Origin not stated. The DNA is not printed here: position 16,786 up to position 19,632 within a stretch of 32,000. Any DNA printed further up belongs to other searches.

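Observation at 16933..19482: Octahaem cytochrome mounted on a ~170-residue coiled-coil stalk with a C-terminal membrane anchor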

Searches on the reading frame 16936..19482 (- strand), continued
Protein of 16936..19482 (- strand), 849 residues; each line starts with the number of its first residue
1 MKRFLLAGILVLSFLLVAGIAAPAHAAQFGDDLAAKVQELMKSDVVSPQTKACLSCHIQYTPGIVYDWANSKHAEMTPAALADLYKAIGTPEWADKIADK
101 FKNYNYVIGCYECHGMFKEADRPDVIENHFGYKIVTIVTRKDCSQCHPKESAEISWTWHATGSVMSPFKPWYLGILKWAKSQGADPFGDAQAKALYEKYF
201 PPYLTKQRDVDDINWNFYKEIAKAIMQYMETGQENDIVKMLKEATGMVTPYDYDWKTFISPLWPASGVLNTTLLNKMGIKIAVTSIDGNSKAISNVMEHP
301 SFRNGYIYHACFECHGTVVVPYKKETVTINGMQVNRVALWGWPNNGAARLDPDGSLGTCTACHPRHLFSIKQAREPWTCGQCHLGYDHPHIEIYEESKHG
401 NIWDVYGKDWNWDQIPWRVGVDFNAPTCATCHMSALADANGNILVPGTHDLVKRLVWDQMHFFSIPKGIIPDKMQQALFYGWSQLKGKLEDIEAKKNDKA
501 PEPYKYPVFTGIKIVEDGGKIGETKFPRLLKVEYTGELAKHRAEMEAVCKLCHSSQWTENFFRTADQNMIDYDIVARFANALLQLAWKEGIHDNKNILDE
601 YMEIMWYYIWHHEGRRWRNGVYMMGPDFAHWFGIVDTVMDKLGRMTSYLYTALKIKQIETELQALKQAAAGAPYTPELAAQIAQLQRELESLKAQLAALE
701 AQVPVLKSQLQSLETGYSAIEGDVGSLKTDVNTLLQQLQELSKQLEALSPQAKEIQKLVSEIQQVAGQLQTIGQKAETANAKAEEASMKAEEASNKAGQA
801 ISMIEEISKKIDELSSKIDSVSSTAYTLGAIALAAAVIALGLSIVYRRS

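Call 52: find_encoding_contigs(protein=P0032, flank=10000, max_places=1)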
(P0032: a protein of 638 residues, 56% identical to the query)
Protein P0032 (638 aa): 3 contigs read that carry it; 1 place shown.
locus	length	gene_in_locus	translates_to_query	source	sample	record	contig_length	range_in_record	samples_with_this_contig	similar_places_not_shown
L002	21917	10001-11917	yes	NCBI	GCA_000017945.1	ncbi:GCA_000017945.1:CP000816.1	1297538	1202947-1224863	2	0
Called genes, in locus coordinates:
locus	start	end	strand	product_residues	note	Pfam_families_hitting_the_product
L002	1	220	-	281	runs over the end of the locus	PF01729:QRPTase_C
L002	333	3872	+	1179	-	PF03176:MMPL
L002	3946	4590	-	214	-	PF05165:GCH_III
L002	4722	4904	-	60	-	-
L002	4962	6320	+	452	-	PF04055:Radical_SAM (faint), PF17884:DUF5591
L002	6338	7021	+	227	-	-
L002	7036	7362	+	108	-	-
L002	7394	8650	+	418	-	PF01523:PmbA_TldD_1st, PF19289:PmbA_TldD_3rd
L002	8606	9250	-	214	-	-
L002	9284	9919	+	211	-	PF00215:OMPdecase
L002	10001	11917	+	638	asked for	PF14522:Cytochrome_C7 (faint), PF13447:Multi-haem_cyto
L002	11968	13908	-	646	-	PF01507:PAPS_reduct, PF12797:Fer4_2 (faint), PF12837:Fer4_6 (faint), PF12838:Fer4_7 (weak), PF13187:Fer4_9 (faint), PF13237:Fer4_10 (weak), PF14697:Fer4_21 (weak)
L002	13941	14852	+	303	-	PF00480:ROK, PF02685:Glucokinase (weak)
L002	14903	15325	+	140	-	-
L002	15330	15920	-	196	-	PF00011:HSP20, PF04969:CS (weak), PF17886:ArsA_HSP20 (weak)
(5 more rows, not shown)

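Call 54: find_encoding_contigs(protein=P0039, flank=10000, max_places=1)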
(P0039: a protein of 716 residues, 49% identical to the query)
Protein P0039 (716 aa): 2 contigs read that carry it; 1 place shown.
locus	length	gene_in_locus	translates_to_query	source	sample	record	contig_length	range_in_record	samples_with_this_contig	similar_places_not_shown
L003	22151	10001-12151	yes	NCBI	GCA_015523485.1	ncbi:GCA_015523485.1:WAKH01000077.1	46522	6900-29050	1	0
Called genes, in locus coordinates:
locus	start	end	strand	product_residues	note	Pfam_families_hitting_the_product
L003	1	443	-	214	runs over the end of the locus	PF00005:ABC_tran, PF13304:AAA_21 (faint)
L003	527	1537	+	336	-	PF01578:Cytochrom_C_asm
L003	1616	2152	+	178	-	-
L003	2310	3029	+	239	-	PF04967:HTH_10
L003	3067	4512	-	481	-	PF00085:Thioredoxin, PF13098:Thioredoxin_2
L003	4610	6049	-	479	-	PF12838:Fer4_7 (faint), PF14697:Fer4_21 (faint), PF12837:Fer4_6 (faint), PF13187:Fer4_9 (faint), PF13484:Fer4_16 (faint), PF00037:Fer4 (weak), PF13237:Fer4_10 (weak)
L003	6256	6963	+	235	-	PF14522:Cytochrome_C7 (faint)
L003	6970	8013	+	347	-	PF13247:Fer4_11, PF00037:Fer4, PF12797:Fer4_2, PF12837:Fer4_6, PF13237:Fer4_10 (weak), PF12838:Fer4_7, PF13187:Fer4_9 (weak), PF13247:Fer4_11 (weak)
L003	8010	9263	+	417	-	PF03916:NrfD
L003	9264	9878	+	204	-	-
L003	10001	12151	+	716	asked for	PF14522:Cytochrome_C7 (faint), PF13447:Multi-haem_cyto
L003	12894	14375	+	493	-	-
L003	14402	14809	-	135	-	-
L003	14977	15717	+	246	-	PF13192:Thioredoxin_3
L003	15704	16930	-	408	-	-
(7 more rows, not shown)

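Call 55: find_encoding_contigs(protein=P0063, flank=10000, max_places=1)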
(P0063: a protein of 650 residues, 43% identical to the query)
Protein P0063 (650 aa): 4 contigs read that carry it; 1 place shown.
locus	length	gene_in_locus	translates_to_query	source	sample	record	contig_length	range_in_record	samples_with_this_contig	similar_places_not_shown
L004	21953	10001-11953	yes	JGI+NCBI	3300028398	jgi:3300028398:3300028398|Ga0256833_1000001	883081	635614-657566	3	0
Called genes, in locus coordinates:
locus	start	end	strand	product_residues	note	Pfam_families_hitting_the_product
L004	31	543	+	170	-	PF01243:PNPOx_N, PF12900:Pyridox_ox_2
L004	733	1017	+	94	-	-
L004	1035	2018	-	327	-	PF00670:AdoHcyase_NAD (faint), PF02826:2-Hacid_dh_C, PF03446:NAD_binding_2 (weak), PF03807:F420_oxidored (weak), PF07991:KARI_N, PF01450:KARI_C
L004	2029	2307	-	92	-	PF13710:ACT_5 (weak)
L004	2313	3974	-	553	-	PF02776:TPP_enzyme_N, PF00205:TPP_enzyme_M, PF02775:TPP_enzyme_C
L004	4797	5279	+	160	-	PF06197:DUF998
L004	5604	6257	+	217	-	PF02517:Rce1-like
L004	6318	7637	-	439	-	PF13173:AAA_14, PF13635:DUF4143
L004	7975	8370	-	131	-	PF02629:CoA_binding, PF13380:CoA_binding_2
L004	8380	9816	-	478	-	PF01935:DUF87, PF13401:AAA_22 (faint)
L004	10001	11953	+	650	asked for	PF14522:Cytochrome_C7 (faint), PF14537:Cytochrom_c3_2 (faint), PF13447:Multi-haem_cyto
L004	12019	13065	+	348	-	PF01578:Cytochrom_C_asm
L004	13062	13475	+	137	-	-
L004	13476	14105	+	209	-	PF00005:ABC_tran, PF13304:AAA_21 (faint)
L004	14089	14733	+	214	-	PF03379:CcmB (weak), PF12730:ABC2_membrane_4 (weak)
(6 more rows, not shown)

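Call 56: find_encoding_contigs(protein=P0021, flank=10000, max_places=1)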
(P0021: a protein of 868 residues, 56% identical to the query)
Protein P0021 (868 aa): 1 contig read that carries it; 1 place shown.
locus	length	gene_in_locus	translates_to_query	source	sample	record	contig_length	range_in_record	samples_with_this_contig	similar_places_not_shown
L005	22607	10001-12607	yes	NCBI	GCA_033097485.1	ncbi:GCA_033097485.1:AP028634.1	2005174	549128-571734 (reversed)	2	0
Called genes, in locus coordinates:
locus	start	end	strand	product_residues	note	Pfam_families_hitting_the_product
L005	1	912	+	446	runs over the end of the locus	-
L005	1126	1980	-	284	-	PF02548:Pantoate_transf, PF13714:PEP_mutase (weak)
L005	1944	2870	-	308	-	PF02558:ApbA, PF08546:ApbA_C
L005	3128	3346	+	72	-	PF01954:AF2212-like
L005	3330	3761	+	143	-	PF01850:PIN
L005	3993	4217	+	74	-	PF01954:AF2212-like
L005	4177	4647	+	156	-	PF01850:PIN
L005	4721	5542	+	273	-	PF00702:Hydrolase, PF13344:Hydrolase_6, PF13242:Hydrolase_like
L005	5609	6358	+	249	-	-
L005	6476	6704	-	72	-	-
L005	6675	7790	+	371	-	PF01979:Amidohydro_1, PF07969:Amidohydro_3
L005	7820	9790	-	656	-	PF00037:Fer4 (faint), PF01507:PAPS_reduct, PF13534:Fer4_17 (faint), PF12838:Fer4_7 (weak), PF13237:Fer4_10 (weak), PF14697:Fer4_21 (weak), PF12797:Fer4_2 (weak), PF12837:Fer4_6 (weak)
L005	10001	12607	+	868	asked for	PF14522:Cytochrome_C7 (faint), PF13447:Multi-haem_cyto, PF28159:CEP89 (weak)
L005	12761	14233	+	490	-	-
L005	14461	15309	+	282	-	PF04967:HTH_10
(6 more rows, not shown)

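Call 69: find_related_loci(query=A1, collection=genome_contigs, flank=6000)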
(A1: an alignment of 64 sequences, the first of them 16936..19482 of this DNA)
Query A1 (849 aa) in genome_contigs; peptide patterns used: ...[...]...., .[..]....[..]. (x = any residue, [..] = any of these).
600 stretches matched a pattern (row limit reached: there are more); 570 encode a relative of the query (tblastn E <= 1e-3); the best 80 are kept; 80 distinct loci.
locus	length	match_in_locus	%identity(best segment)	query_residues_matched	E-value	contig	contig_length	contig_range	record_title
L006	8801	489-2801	47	47-849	0e+0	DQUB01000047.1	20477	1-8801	MAG TPA_asm: Pyrodictium sp. isolate SZUA-1443 k95_7812, whole genome shotgun sequence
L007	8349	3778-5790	49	1-740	0e+0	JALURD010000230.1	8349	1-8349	MAG: Acidilobaceae archaeon isolate S146_metabat2_scaf2bin.022 S146_NODE_6793_length_8349_cov_3.403916, whole genome sho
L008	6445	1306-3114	56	31-656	0e+0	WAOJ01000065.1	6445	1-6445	MAG: Desulfurococcales archaeon isolate S143_132_esom k151_271179, whole genome shotgun sequence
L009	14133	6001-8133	47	1-788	0e+0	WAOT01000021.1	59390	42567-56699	MAG: Desulfurococcales archaeon isolate S143_63_esom k151_219360, whole genome shotgun sequence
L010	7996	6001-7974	49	47-799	0e+0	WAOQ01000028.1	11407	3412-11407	MAG: Desulfurococcales archaeon isolate S143_140_esom k151_289598, whole genome shotgun sequence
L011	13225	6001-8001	47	18-760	0e+0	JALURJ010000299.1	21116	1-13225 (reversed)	MAG: Desulfurococcales archaeon isolate S146_metabat2_scaf2bin.046 S146_NODE_713_length_21116_cov_2.946305, whole genome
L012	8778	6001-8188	54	6-749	0e+0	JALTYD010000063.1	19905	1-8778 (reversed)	MAG: Pyrodictiaceae archaeon isolate S141_metabat2_scaf2bin.024 S141_NODE_2099_length_19905_cov_1.211397, whole genome s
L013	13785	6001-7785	43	20-671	1e-156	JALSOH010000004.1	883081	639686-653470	MAG: Crenarchaeota archaeon isolate 356-284_metabat1_scaf2bin.099 356-284_scaffold_1_c1, whole genome shotgun sequence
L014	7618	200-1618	33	9-673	1e-97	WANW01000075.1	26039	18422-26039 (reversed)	MAG: Candidatus Hydrothermarchaeota archaeon isolate S141_67_esom k151_332518, whole genome shotgun sequence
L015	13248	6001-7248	35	53-649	5e-94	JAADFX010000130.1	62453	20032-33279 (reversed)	MAG: Methanobacteriota archaeon isolate M_MaxBin.100 contig-127_982, whole genome shotgun sequence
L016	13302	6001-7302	33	53-667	2e-93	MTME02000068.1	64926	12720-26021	MAG: Candidatus Pyrohabitans sp. JdFR-17 NRA7_48_389_length_64926_cov_790, whole genome shotgun sequence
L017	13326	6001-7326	34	39-661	4e-94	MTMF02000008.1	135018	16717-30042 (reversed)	MAG: Candidatus Hydrothermarchaeum profundi isolate JdFR-18 NRA7_48_152_length_135018_cov_71, whole genome shotgun seque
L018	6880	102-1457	32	53-685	2e-88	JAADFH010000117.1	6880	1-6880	MAG: Methanobacteriota archaeon isolate M_MaxBin.010 contig-127_57012, whole genome shotgun sequence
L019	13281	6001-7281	33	53-659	2e-85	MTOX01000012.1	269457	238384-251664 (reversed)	MAG: Nitrospirae bacterium JdFR-88 JGI24020J35080_1000010, whole genome shotgun sequence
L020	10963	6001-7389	32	1-665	4e-85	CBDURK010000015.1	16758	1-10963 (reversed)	MAG TPA_asm: uncultured bacterium isolate SRR21487744_binner12_Refined_154 genome assembly, contig: ERZ25748493.963, who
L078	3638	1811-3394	30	5-698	4e-49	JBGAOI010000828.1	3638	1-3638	MAG: Polyangium sp. isolate MAG_MBR_AS.73 MBRAS-73_NODE_828_length_3638_cov_3.230553, whole genome shotgun sequence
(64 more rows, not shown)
